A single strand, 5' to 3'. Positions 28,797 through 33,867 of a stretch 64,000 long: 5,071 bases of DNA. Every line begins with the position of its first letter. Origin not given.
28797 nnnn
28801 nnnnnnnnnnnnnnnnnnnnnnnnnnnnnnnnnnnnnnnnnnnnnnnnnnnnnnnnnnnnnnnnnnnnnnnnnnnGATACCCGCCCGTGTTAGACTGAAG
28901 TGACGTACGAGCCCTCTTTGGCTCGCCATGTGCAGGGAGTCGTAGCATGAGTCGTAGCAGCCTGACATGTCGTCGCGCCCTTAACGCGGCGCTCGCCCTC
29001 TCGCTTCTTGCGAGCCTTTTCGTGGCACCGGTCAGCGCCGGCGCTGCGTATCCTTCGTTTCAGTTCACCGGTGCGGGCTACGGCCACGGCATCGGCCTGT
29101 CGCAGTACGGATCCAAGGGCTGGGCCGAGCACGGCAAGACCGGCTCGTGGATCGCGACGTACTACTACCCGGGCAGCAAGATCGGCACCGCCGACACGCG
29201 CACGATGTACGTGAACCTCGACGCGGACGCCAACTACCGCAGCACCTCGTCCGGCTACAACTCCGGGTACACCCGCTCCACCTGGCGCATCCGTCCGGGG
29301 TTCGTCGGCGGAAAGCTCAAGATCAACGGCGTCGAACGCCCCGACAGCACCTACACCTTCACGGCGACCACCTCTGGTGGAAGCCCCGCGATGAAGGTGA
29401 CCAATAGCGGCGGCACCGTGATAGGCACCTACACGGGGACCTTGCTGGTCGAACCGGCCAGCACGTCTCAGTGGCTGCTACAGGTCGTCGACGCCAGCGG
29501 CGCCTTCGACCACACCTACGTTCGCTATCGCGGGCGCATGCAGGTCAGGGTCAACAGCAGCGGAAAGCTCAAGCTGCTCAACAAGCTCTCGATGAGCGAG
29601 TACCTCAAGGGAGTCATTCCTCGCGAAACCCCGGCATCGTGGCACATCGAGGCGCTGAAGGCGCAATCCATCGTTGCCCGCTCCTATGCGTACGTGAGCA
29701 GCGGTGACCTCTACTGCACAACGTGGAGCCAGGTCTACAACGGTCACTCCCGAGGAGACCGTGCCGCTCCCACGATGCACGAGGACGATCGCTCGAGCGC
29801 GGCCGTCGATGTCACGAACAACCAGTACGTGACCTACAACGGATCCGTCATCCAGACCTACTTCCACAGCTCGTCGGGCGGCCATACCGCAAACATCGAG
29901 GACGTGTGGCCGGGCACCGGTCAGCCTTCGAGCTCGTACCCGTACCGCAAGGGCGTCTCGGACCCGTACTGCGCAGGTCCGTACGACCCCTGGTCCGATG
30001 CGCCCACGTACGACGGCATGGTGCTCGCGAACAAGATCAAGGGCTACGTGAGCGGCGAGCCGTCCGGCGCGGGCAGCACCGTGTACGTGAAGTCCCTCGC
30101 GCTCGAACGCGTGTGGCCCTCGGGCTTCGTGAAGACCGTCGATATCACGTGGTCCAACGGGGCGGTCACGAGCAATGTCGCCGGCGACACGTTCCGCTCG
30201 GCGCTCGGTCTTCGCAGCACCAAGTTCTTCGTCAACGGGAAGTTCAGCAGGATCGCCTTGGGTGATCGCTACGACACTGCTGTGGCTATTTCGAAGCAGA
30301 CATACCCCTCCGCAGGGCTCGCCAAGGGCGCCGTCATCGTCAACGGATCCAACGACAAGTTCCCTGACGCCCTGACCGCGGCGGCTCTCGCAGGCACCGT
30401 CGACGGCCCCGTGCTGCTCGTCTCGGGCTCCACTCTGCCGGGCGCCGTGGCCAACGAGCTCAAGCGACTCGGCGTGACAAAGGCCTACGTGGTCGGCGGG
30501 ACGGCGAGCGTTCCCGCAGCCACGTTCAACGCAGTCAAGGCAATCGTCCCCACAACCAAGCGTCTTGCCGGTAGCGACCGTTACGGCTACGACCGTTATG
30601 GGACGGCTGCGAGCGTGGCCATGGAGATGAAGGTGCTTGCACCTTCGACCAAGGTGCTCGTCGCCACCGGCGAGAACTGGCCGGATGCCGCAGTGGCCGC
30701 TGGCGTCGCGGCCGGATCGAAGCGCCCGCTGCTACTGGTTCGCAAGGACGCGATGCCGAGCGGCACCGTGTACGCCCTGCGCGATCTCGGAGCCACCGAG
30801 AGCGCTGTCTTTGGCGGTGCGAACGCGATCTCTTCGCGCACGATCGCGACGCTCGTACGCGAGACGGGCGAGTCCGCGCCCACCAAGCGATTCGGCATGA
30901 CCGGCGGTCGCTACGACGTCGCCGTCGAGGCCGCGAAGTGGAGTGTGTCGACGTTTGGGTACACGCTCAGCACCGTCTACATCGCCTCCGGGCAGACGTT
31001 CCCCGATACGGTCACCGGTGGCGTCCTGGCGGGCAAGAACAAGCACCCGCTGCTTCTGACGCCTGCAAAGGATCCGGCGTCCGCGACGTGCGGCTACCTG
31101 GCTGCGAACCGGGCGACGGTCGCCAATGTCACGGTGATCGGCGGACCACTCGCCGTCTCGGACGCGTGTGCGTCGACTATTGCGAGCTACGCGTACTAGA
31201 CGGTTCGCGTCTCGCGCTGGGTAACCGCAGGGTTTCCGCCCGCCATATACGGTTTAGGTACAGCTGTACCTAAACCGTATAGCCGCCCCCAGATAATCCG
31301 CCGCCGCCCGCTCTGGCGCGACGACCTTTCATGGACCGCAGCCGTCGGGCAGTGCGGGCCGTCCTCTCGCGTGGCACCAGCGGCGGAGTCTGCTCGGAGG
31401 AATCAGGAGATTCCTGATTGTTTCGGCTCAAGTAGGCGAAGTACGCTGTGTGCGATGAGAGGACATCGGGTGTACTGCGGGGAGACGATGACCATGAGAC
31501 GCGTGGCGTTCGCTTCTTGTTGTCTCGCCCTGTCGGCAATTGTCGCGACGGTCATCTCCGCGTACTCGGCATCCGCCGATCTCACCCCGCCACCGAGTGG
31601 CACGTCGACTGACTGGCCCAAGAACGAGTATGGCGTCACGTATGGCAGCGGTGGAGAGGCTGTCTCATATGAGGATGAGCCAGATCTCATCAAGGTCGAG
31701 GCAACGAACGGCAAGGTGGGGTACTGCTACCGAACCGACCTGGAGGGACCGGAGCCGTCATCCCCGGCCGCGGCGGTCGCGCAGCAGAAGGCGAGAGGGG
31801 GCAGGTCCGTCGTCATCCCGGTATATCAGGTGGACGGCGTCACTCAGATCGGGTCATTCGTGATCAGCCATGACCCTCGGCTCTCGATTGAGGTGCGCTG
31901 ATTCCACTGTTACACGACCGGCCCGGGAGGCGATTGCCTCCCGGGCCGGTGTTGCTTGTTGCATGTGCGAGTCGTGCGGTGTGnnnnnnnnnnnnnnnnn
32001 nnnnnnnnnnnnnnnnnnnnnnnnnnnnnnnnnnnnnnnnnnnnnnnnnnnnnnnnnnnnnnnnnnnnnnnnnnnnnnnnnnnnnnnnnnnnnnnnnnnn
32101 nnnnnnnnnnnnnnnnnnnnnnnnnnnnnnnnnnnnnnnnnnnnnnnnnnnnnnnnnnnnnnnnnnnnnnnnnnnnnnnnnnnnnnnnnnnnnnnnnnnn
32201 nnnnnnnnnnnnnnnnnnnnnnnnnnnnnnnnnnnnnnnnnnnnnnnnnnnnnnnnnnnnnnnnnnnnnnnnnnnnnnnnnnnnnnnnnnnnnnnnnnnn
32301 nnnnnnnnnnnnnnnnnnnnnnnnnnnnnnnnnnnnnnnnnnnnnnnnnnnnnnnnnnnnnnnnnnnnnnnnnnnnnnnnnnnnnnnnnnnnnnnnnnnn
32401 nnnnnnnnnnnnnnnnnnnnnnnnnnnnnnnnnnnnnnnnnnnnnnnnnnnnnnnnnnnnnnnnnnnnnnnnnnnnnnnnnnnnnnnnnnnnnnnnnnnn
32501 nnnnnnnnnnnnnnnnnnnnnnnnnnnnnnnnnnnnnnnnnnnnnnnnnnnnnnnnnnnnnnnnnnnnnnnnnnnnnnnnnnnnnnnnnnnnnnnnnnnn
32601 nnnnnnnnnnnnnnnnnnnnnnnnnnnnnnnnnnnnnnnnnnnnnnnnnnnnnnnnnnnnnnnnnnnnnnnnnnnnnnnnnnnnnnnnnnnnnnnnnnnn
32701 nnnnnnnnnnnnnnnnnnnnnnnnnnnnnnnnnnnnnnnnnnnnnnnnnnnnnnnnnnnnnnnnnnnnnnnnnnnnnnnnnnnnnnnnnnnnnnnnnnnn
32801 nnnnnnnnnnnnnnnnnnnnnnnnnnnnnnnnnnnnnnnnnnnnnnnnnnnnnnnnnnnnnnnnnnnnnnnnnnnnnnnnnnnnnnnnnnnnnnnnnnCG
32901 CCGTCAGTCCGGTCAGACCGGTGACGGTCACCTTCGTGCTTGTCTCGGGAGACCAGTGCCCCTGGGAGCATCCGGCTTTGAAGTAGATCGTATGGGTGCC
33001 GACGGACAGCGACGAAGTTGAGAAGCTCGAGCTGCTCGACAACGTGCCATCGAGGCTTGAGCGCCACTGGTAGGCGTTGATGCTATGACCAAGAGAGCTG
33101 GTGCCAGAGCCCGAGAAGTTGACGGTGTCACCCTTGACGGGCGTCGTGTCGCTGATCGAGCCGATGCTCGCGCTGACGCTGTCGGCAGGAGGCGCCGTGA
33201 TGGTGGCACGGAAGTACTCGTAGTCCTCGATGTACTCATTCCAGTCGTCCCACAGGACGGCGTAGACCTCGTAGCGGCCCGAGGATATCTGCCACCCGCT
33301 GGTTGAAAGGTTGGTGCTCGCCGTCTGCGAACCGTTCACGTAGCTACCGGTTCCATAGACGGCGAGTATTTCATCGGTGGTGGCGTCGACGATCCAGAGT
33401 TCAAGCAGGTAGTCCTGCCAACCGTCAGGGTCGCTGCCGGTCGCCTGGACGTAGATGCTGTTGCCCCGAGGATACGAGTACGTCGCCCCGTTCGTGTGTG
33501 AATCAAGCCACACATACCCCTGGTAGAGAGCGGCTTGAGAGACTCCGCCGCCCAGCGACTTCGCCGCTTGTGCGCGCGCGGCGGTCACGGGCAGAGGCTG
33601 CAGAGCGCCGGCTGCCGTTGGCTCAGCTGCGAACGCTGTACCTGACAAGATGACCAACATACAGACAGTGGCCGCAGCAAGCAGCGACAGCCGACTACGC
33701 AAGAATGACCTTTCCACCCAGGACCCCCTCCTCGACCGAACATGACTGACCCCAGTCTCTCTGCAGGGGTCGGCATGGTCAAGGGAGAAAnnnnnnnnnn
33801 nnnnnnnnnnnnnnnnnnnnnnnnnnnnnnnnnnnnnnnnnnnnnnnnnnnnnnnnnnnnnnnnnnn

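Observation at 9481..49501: Candidate anchor-polymer / ligase / cargo supercluster: anionic wall-polymer synthesis genes interleaved with 21 CWB2 modules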

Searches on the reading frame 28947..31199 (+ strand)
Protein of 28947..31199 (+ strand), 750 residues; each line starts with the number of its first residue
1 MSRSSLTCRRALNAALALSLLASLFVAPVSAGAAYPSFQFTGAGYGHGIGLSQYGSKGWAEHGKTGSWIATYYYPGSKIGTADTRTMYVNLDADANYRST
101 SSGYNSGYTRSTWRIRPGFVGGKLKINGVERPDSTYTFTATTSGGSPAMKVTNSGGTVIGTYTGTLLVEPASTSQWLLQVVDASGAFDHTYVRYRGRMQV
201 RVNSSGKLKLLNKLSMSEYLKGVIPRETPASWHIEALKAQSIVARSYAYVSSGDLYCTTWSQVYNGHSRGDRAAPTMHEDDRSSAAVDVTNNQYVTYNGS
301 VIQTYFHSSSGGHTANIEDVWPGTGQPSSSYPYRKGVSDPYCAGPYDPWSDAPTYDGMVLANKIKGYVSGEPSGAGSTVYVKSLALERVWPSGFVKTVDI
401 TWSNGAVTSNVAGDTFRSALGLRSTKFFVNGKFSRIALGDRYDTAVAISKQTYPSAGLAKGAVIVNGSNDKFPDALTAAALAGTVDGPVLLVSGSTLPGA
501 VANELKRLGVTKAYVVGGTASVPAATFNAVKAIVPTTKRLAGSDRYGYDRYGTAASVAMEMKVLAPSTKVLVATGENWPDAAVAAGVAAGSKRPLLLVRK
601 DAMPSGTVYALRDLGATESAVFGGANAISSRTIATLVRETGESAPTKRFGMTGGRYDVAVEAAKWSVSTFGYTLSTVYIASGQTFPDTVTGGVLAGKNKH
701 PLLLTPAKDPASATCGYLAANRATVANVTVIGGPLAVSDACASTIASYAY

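Call 5: search_protein_families(library=pfam, proteins=[window:28947-31199:+], max_evalue=0.001)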
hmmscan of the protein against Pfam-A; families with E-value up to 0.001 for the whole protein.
window:28947-31199:+ (750 aa): 2 families
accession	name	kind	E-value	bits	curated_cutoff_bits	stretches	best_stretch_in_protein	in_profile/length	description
PF04122.17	CW_binding_2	-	2.5e-39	134.1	24.9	3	435-525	1-71/73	Cell wall binding domain 2 (CWB2)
PF08486.15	SpoIID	-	7.9e-21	74.9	23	1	205-297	2-97/97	Stage II sporulation protein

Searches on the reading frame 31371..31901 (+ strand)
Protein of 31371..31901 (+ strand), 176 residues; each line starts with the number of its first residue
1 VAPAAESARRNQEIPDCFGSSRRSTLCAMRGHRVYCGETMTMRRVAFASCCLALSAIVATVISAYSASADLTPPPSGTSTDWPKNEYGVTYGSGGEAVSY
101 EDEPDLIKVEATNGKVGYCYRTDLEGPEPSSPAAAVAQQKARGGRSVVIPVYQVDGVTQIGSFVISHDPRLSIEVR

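Call 7: search_protein_families(library=pfam, proteins=[window:31371-31901:+], max_evalue=0.001)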
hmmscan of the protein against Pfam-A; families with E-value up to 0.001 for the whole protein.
window:31371-31901:+ (176 aa): 0 families

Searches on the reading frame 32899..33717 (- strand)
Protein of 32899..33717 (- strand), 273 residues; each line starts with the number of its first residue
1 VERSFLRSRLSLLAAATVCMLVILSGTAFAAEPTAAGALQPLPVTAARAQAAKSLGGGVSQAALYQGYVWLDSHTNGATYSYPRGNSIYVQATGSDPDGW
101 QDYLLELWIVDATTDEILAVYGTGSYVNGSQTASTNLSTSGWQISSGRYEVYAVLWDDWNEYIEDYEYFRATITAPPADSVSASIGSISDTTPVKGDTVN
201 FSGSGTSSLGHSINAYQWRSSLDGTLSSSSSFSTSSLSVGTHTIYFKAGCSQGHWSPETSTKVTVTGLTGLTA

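Call 42: search_protein_families(library=pfam, proteins=[window:32899-33717:-], max_evalue=1)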
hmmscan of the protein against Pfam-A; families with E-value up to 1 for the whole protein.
window:32899-33717:- (273 aa): 1 family
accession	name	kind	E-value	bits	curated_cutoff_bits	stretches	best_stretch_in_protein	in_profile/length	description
PF22352.2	K319L-like_PKD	-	0.65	10.5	27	1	196-265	11-84/84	K319L-like, PKD domain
